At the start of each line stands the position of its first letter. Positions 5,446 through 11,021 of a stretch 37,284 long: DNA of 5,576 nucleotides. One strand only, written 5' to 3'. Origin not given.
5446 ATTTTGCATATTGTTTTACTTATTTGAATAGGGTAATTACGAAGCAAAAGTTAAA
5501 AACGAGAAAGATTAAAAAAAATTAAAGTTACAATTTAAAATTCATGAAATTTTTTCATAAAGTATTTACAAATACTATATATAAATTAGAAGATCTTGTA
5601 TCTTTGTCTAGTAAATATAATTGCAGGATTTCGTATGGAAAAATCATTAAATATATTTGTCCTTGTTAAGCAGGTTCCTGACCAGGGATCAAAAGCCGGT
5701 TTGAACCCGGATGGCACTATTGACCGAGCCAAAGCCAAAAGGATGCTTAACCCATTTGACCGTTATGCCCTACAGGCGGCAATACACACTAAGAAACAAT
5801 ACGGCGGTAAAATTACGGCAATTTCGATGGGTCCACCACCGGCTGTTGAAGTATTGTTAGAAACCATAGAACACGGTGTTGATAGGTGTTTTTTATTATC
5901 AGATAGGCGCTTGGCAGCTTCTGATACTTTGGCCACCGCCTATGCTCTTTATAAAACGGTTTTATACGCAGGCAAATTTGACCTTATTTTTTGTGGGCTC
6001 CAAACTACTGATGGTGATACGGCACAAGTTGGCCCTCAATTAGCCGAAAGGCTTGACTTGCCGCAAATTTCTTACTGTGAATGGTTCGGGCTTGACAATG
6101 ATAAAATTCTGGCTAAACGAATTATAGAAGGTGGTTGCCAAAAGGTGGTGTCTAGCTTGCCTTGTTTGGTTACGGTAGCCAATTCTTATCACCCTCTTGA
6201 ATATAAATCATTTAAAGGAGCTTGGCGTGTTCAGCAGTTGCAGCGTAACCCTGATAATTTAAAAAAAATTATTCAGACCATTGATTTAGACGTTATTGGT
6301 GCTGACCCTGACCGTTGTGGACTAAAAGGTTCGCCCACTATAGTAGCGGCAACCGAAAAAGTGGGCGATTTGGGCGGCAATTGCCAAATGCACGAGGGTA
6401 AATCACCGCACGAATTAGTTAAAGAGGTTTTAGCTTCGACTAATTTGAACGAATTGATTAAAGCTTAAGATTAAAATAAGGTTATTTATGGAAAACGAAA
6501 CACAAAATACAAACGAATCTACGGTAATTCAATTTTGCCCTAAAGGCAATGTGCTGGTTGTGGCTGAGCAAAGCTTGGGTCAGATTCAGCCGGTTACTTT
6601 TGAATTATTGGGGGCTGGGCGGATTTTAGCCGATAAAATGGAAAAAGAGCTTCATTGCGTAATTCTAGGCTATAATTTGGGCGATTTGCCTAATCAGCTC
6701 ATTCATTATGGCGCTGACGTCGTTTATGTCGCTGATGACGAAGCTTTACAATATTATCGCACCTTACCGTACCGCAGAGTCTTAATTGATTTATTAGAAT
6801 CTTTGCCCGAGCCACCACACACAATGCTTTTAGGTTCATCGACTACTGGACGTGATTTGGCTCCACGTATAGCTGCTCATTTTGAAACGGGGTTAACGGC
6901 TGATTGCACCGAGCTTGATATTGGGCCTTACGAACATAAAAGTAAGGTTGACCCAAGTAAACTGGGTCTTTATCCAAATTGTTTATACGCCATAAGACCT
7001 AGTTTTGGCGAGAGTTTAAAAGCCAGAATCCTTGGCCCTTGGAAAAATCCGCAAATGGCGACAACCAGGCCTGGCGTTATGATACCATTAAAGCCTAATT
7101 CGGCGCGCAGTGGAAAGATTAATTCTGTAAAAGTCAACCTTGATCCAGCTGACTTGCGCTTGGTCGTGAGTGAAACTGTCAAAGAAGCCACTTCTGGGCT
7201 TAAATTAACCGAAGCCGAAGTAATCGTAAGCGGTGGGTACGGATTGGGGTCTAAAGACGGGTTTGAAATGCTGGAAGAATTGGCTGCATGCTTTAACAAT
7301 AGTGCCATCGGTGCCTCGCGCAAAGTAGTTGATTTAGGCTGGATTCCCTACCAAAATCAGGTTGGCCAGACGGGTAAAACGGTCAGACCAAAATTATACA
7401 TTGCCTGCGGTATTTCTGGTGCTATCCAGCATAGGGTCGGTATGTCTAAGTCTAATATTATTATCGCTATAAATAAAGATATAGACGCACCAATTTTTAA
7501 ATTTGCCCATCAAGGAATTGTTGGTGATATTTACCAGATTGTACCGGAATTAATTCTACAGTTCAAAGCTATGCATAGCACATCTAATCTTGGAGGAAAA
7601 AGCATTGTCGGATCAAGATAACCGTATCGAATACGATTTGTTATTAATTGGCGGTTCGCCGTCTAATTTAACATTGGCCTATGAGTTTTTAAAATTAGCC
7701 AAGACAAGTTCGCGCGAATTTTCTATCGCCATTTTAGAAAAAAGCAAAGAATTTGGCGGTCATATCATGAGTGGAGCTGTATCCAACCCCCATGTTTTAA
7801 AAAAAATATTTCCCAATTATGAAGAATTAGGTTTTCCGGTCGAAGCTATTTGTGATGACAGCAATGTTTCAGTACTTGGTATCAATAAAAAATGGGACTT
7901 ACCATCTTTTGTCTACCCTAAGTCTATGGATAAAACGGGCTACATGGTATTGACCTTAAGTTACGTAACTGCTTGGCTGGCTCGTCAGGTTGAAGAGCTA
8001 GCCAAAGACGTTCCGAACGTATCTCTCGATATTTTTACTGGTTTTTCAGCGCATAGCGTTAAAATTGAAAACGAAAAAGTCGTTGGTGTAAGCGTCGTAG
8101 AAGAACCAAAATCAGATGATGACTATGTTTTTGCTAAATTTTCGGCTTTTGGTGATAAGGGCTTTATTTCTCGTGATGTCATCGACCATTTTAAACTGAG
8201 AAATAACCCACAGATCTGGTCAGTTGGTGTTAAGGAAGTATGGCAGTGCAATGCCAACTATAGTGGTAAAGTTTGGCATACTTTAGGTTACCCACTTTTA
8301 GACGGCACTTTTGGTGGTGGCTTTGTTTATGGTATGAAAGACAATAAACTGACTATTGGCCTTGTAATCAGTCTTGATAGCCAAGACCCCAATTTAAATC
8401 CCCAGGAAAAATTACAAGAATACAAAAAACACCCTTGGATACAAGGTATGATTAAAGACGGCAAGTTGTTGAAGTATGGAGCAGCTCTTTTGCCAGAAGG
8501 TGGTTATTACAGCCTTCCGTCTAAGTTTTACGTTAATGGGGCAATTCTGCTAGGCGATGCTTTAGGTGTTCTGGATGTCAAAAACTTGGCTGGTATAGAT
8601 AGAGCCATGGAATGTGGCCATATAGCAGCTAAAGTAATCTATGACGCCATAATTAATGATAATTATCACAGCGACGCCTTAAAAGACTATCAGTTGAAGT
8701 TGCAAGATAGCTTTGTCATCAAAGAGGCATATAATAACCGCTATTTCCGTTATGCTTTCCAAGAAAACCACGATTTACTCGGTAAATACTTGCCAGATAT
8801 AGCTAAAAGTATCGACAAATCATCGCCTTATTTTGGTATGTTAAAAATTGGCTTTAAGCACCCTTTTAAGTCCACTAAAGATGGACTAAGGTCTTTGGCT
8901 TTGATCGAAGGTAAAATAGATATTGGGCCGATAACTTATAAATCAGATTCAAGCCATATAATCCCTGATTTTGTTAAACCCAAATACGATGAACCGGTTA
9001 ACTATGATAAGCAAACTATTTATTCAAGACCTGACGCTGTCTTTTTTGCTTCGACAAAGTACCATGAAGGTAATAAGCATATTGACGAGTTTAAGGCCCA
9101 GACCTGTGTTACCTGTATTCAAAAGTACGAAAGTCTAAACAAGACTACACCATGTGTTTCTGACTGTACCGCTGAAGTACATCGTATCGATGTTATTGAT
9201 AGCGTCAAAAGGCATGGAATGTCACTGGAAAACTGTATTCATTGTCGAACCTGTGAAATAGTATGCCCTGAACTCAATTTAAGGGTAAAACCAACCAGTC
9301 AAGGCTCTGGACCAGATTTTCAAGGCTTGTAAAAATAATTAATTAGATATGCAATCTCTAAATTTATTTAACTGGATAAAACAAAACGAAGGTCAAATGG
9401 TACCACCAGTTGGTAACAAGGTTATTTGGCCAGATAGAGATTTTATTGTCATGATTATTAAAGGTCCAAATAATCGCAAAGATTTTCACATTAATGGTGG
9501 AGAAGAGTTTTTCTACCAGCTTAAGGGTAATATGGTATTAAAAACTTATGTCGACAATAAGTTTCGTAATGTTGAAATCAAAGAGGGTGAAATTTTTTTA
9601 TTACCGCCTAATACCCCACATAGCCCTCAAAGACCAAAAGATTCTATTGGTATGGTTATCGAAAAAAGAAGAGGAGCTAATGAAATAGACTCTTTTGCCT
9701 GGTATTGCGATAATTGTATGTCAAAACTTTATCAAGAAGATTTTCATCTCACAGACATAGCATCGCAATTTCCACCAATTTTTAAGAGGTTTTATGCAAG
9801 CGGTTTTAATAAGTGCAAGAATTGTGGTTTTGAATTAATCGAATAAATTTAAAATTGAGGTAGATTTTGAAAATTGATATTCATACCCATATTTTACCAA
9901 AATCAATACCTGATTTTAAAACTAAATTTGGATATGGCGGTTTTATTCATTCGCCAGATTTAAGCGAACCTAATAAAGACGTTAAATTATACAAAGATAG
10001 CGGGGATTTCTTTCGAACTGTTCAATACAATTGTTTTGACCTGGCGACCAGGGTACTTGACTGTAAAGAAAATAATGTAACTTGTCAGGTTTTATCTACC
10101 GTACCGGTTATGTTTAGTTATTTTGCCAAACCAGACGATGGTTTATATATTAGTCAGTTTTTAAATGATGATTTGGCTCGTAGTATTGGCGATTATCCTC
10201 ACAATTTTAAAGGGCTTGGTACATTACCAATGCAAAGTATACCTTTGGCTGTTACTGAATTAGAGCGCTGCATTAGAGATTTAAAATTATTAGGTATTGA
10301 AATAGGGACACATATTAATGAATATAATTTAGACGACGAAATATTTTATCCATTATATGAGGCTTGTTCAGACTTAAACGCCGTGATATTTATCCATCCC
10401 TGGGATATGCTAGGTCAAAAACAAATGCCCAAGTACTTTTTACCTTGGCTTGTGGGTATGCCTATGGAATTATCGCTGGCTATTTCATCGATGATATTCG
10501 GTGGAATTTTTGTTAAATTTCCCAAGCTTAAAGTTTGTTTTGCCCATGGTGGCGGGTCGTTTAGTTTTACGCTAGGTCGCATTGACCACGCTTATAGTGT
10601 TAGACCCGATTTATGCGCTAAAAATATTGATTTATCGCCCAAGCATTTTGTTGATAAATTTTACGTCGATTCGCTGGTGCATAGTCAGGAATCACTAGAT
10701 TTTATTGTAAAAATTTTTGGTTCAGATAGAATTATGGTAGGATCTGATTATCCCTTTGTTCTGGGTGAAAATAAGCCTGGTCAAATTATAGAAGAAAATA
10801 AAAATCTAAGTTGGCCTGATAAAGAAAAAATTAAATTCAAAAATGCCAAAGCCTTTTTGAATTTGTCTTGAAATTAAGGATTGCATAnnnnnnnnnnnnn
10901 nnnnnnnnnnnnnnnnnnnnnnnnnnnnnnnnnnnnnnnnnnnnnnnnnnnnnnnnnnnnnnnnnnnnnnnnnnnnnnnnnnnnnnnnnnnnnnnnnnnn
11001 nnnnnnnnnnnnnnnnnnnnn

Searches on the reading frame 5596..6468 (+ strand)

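Call 9: search_protein_families(library=pfam, proteins=[window:5596-6468:+], max_evalue=0.001)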
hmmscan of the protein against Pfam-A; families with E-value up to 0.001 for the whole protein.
window:5596-6468:+ (290 aa): 1 family
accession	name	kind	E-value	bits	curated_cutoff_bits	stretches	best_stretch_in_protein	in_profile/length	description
PF01012.27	ETF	-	1.6e-37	129.5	26.7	1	40-197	2-158/181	Electron transfer flavoprotein domain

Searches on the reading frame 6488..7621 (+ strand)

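Call 9: search_protein_families(library=pfam, proteins=[window:6488-7621:+], max_evalue=0.001)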
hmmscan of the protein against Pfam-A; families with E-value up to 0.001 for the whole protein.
window:6488-7621:+ (377 aa): 2 families
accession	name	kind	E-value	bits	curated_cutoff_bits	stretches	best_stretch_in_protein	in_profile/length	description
PF01012.27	ETF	-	1.7e-36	126.2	26.7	1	22-217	1-179/181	Electron transfer flavoprotein domain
PF00766.25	ETF_alpha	-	2.9e-34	117.3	27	1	239-320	1-81/81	Electron transfer flavoprotein FAD-binding domain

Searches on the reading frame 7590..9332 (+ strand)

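Call 9: search_protein_families(library=pfam, proteins=[window:7590-9332:+], max_evalue=0.001)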
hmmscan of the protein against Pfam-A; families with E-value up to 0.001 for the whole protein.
window:7590-9332:+ (580 aa): 3 families
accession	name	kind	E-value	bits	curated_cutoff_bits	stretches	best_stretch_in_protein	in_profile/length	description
PF21162.3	ETFQO_UQ-bd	-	2.4e-25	89.3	27.7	1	210-299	1-94/96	ETF-QO, ubiquinone-binding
PF05187.19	Fer4_ETF_QO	-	4.6e-06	27.2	24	1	480-577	7-103/104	Electron transfer flavoprotein-ubiquinone oxidoreductase, 4Fe-4S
PF12837.12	Fer4_6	-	0.00033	20.9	25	1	547-561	7-21/24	4Fe-4S binding domain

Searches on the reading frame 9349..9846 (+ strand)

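Call 9: search_protein_families(library=pfam, proteins=[window:9349-9846:+], max_evalue=0.001)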
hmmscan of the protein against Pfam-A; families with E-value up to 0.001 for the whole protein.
window:9349-9846:+ (165 aa): 2 families
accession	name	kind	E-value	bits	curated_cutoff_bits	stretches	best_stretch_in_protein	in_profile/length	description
PF06052.18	3-HAO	-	1.2e-55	187.8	25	1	2-149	5-151/151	3-hydroxyanthranilic acid dioxygenase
PF07883.17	Cupin_2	-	5.6e-07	29.6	27.2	1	44-99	11-62/70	Cupin domain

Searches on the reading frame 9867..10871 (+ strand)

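Call 9: search_protein_families(library=pfam, proteins=[window:9867-10871:+], max_evalue=0.001)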
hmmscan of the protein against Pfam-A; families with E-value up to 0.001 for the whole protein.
window:9867-10871:+ (334 aa): 1 family
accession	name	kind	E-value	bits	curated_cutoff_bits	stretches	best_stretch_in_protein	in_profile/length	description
PF04909.20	Amidohydro_2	-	9.9e-38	131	26.4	1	3-333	1-289/289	Amidohydrolase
